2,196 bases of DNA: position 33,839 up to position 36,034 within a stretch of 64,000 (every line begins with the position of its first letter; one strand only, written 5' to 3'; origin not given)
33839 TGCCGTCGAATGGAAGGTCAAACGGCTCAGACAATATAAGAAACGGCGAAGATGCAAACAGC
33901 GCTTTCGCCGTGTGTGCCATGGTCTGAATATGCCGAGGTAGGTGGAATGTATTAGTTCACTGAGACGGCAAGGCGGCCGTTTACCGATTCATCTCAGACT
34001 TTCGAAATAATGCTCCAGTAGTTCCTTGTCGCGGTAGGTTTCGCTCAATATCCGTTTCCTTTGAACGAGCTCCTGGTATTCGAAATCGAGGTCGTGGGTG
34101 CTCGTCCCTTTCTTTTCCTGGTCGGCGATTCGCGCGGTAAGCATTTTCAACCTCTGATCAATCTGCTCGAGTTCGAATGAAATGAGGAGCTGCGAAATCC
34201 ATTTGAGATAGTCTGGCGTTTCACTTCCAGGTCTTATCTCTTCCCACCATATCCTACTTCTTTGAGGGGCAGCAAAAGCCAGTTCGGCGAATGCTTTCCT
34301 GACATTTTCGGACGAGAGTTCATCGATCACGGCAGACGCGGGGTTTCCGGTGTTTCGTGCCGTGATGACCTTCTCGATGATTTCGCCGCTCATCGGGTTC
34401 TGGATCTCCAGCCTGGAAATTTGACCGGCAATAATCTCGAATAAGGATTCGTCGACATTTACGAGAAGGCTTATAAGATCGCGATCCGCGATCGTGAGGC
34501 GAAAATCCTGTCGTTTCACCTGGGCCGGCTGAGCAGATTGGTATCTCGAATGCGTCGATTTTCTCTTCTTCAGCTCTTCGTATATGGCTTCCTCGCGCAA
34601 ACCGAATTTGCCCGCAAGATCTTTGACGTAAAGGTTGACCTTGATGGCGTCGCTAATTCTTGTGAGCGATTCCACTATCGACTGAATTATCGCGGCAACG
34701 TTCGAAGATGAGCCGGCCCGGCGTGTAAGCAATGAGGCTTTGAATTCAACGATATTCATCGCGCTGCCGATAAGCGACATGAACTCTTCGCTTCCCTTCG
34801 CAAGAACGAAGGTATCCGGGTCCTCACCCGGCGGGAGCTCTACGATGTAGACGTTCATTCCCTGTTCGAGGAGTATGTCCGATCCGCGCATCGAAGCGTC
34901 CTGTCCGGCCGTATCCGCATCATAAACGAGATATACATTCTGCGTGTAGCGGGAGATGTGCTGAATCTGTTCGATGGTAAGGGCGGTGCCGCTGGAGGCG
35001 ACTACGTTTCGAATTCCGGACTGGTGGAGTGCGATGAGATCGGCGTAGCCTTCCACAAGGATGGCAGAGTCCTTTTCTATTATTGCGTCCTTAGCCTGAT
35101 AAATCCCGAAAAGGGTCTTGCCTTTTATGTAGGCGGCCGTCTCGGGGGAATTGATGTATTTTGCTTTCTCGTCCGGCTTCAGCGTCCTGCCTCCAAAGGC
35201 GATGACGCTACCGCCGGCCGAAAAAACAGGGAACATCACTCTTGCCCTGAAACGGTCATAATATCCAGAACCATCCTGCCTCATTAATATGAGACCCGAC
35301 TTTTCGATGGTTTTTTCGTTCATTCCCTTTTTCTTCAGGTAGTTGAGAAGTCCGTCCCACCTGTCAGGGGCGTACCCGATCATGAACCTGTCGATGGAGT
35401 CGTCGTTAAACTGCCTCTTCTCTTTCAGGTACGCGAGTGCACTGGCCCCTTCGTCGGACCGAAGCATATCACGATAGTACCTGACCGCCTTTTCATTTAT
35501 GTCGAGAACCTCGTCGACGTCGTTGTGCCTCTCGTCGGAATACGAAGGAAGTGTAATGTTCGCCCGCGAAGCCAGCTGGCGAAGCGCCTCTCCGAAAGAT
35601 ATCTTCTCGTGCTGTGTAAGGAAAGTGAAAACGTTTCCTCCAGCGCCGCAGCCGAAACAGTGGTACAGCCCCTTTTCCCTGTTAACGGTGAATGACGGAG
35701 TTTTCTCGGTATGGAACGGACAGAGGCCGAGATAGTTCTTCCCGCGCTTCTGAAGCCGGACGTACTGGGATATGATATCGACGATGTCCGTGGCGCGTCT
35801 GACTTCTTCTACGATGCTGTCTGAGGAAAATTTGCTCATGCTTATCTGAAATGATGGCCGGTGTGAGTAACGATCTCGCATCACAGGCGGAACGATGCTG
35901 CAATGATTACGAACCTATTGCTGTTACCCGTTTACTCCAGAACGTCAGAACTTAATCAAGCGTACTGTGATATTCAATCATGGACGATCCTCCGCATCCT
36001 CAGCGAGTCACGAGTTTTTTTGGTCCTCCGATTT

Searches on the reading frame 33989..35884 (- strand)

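Call 96: search_protein_families(library=pfam, proteins=[window:33989-35884:-], max_evalue=0.00001)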
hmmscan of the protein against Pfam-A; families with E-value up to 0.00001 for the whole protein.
window:33989-35884:- (631 aa): 6 families
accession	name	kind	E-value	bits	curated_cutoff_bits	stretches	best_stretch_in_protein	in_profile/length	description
PF08275.17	DNAG_N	-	6e-41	140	26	1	136-265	1-128/128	DNA primase catalytic core, N-terminal domain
PF01807.25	Zn_ribbon_DnaG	-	1.7e-38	130.8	24.9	1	22-113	3-94/98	CHC2 zinc finger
PF13155.12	Toprim_2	-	3.1e-23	82.4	22.1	1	275-359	1-87/88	Toprim-like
PF13662.12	Toprim_4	-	4e-18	65.8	25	1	274-348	3-84/85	Toprim domain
PF01751.28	Toprim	-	1.7e-13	51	23.1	1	274-350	2-96/96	Toprim domain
PF13362.12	Toprim_3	-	2.4e-07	31.5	27.2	1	274-366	2-95/95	Toprim domain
